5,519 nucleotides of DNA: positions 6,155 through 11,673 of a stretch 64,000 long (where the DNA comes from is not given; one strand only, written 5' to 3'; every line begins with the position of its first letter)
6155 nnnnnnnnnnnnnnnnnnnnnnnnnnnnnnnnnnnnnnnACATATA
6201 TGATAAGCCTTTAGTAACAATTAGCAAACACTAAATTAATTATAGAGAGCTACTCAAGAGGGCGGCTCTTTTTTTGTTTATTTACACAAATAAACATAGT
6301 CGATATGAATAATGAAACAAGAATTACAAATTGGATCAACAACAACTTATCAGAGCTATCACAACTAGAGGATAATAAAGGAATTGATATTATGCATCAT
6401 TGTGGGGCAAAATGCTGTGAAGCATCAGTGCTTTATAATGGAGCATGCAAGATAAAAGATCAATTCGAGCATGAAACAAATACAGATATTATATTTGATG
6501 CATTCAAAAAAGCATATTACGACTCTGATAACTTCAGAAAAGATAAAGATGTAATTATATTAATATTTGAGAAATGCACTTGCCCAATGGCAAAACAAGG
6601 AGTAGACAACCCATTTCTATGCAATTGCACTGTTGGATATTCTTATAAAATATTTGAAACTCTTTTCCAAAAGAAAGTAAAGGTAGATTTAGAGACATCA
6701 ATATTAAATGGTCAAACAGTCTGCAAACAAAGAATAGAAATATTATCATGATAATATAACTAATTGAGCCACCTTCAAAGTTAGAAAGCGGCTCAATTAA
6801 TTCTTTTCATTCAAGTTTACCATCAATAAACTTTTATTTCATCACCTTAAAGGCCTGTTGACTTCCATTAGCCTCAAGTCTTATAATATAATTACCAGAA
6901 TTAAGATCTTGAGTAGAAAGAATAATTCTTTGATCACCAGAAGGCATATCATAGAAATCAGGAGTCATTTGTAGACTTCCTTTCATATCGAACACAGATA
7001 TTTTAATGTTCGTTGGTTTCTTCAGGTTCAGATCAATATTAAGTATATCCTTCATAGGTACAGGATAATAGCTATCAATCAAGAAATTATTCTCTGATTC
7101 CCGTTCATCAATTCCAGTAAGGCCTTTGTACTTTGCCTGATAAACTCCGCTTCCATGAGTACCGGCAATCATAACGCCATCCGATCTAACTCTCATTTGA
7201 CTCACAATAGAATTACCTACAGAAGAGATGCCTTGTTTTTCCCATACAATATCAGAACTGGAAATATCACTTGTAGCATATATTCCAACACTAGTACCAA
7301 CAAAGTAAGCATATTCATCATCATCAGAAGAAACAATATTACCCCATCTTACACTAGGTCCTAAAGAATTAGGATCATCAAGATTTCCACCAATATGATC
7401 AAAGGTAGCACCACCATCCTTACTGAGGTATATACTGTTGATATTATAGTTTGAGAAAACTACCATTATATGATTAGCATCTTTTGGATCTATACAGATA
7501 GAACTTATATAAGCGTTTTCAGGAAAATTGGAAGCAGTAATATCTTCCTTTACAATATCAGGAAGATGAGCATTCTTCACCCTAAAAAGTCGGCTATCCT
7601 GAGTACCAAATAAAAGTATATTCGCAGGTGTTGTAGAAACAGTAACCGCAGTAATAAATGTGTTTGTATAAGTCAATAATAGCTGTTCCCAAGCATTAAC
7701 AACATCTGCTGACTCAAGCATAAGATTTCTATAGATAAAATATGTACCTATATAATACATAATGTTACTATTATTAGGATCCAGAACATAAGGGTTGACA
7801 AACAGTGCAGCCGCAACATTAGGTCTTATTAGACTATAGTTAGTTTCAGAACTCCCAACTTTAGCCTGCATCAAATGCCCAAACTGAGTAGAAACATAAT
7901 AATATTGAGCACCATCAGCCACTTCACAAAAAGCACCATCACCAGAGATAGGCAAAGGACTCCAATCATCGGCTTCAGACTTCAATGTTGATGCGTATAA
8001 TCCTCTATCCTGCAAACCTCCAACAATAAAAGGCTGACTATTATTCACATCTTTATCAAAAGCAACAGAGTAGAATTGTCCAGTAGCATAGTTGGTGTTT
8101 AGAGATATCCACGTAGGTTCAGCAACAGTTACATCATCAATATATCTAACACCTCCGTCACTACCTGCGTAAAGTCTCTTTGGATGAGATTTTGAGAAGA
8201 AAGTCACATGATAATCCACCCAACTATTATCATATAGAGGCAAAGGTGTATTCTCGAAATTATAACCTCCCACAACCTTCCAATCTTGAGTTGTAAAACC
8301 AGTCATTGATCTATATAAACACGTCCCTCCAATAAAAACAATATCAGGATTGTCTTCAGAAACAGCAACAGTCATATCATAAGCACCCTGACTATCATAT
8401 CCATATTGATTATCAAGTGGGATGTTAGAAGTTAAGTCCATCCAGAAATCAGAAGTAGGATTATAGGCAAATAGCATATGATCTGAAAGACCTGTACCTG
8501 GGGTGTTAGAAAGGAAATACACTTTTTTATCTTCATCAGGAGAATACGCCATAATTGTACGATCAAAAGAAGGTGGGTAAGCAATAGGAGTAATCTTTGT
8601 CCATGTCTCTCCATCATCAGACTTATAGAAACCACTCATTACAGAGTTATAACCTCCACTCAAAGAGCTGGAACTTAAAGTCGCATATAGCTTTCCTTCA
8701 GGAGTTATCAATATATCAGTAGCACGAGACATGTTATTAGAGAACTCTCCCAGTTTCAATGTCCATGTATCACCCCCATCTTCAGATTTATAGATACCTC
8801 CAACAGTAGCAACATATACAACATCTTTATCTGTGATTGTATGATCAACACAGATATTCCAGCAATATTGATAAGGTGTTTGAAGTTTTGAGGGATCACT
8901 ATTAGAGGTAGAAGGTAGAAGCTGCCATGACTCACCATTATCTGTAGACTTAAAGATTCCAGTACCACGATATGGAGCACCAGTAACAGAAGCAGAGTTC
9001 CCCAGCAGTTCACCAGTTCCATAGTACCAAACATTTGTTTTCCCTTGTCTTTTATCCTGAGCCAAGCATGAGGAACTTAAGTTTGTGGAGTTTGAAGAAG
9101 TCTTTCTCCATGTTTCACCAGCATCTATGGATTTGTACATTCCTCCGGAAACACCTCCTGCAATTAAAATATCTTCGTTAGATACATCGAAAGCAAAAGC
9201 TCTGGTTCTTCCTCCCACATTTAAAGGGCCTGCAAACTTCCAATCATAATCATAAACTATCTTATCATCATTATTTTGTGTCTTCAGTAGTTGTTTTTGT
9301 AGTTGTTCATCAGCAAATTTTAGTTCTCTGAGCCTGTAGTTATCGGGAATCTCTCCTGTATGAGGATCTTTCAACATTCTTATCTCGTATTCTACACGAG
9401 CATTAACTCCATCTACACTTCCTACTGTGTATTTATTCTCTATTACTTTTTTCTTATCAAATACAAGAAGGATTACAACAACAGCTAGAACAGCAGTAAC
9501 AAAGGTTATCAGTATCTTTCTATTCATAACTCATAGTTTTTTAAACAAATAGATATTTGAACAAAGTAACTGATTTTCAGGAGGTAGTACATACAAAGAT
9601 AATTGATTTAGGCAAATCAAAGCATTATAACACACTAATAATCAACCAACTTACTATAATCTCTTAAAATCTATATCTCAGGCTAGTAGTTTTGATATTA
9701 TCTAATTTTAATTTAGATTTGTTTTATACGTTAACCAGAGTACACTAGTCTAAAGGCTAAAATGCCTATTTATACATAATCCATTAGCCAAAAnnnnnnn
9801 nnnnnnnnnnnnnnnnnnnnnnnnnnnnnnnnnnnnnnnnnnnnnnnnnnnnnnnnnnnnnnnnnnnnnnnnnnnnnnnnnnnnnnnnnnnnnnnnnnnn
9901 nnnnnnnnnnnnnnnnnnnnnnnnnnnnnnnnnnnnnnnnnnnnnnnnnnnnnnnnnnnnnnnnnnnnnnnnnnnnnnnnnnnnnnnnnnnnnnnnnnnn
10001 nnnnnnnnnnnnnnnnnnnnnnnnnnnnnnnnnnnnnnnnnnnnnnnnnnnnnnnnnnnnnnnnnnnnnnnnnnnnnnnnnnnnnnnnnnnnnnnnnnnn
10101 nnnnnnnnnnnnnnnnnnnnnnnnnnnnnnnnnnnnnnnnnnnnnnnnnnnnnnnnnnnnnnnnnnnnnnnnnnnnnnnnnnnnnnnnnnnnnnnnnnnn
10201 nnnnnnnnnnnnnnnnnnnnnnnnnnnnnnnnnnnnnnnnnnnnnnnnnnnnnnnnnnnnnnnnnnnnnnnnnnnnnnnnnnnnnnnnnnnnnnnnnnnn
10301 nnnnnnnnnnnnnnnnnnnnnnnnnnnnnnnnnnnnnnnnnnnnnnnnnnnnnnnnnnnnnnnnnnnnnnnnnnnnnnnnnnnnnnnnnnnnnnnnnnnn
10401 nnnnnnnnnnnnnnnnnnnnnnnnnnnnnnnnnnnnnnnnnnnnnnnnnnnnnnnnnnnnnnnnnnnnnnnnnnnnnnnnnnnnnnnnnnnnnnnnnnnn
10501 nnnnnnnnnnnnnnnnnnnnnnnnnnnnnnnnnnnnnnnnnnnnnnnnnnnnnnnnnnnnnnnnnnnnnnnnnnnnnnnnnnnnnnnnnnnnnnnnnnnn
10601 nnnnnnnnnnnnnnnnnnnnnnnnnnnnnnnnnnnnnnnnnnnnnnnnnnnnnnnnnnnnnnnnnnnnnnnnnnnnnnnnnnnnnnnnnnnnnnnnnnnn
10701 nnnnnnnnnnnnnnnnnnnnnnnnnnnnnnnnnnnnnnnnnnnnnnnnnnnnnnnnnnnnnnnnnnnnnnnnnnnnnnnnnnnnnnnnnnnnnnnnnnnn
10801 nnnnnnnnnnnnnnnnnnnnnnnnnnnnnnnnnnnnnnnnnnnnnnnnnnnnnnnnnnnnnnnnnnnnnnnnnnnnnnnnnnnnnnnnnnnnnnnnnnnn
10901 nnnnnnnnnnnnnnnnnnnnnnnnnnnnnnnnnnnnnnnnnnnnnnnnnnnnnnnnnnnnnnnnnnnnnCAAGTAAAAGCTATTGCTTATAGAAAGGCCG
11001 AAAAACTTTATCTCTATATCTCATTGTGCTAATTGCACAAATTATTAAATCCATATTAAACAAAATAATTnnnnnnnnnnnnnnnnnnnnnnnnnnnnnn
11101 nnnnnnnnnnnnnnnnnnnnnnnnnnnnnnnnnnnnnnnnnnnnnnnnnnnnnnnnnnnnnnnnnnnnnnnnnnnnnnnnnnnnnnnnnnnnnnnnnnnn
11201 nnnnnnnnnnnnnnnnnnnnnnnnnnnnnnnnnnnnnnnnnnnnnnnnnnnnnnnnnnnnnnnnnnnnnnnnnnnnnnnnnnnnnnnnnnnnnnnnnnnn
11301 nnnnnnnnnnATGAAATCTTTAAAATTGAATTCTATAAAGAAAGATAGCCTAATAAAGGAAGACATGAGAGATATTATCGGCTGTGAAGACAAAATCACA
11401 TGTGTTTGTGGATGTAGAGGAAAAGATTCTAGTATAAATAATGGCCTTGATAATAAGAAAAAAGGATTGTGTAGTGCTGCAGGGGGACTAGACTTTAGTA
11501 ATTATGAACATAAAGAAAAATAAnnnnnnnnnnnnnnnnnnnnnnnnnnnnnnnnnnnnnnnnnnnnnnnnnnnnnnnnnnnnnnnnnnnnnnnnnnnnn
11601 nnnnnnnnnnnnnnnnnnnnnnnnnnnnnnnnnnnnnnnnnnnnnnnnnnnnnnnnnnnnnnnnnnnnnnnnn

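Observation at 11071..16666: Radical-SAM/SPASM RiPP locus (GG-Bacteroidales-like) with a Cys-rich precursor, a pseudo-rSAM partner and an FtsX-type permease; product chemistry unknown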

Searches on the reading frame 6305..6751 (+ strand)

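Call 18: search_protein_families(library=pfam, proteins=[window:6305-6751:+], max_evalue=0.001)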
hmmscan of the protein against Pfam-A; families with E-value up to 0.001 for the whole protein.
window:6305-6751:+ (148 aa): 2 families
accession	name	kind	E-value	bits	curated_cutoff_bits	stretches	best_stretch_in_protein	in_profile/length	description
PF19641.4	DUF6144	-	1.3e-08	35.4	28.8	1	80-144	108-174/181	Family of unknown function (DUF6144)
PF18546.6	MetOD1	-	8.3e-05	23.1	23.8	1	77-143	77-140/142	Methanogen output domain 1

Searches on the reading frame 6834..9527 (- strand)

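Call 18: search_protein_families(library=pfam, proteins=[window:6834-9527:-], max_evalue=0.001)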
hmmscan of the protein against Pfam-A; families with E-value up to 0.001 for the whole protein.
window:6834-9527:- (897 aa): 5 families
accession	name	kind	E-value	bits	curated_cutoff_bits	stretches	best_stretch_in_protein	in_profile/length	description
PF15902.12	Sortilin-Vps10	-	1.3e-09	37.8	33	0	112-206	29-114/446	Sortilin, neurotensin receptor 3,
PF18962.6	Por_Secre_tail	-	1.6e-08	35.1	27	1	821-893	2-71/75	Secretion system C-terminal sorting domain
PF02012.26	BNR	-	1.6e-06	27.6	27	0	193-203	2-12/12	BNR/Asp-box repeat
PF14870.12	PSII_BNR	-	0.00039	20.2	27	0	116-147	243-273/303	Photosynthesis system II assembly factor YCF48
PF13810.12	DUF4185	-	0.0008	19.2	39.5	0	189-240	127-177/309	Domain of unknown function (DUF4185)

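Call 57: search_protein_families(library=ncbifam, proteins=[window:6834-9527:-], max_evalue=0.001)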
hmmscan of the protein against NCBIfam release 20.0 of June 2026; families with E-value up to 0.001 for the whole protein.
window:6834-9527:- (897 aa): 5 families
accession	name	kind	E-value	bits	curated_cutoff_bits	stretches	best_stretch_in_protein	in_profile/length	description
NF045728.1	glycosyl_F510_1955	equivalog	5.8e-18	65.1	175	0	232-315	147-216/246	F510_1955 family glycosylhydrolase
TIGR04183.1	Por_Secre_tail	domain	1.1e-07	31.7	23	1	821-897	2-71/72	T9SS type A sorting domain-containing protein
NF038113.1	T9SSA_dep_M36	equivalog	2.4e-05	22.7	885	1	813-896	790-867/869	T9SS-dependent M36 family metallopeptidase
NF052323.1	T9SSA_dep_M6i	equivalog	0.00015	19.9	600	1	821-891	961-1031/1043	T9SS-dependent M6-like inactivated metalloprotease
NF010237.0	PRK13684.1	equivalog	0.00027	20.1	326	0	191-279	111-185/334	photosynthesis system II assembly factor Ycf48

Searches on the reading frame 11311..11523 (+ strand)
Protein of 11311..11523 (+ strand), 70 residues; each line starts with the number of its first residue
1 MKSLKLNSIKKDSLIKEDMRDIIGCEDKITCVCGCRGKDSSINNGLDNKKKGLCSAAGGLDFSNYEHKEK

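Call 3: search_protein_families(library=ncbifam, proteins=[window:11311-11523:+], max_evalue=0.01)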
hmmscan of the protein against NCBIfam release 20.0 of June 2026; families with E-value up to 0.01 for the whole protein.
window:11311-11523:+ (70 aa): 1 family
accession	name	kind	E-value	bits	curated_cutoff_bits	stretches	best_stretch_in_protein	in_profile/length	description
TIGR04149.1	GG_sam_targ_CFB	domain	6.1e-06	26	25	1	1-43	4-43/43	TIGR04149 family rSAM-modified RiPP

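Call 4: search_protein_families(library=pfam, proteins=[window:11311-11523:+], max_evalue=0.01)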
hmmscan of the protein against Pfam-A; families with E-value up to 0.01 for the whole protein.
window:11311-11523:+ (70 aa): 0 families

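Call 14: find_homologous_proteins(query=window:11311-11523:+, max_evalue=0.01)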
Query window:11311-11523:+ (70 aa): 1 proteins with E <= 0.01 among 2 candidates.
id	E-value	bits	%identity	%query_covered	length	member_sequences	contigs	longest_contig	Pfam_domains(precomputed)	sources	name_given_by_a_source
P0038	2.1e-38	147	100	100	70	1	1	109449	-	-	-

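Call 44: search_protein_families(library=pfam, proteins=[window:11311-11523:+], max_evalue=10)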
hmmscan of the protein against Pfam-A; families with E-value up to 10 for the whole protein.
window:11311-11523:+ (70 aa): 0 families
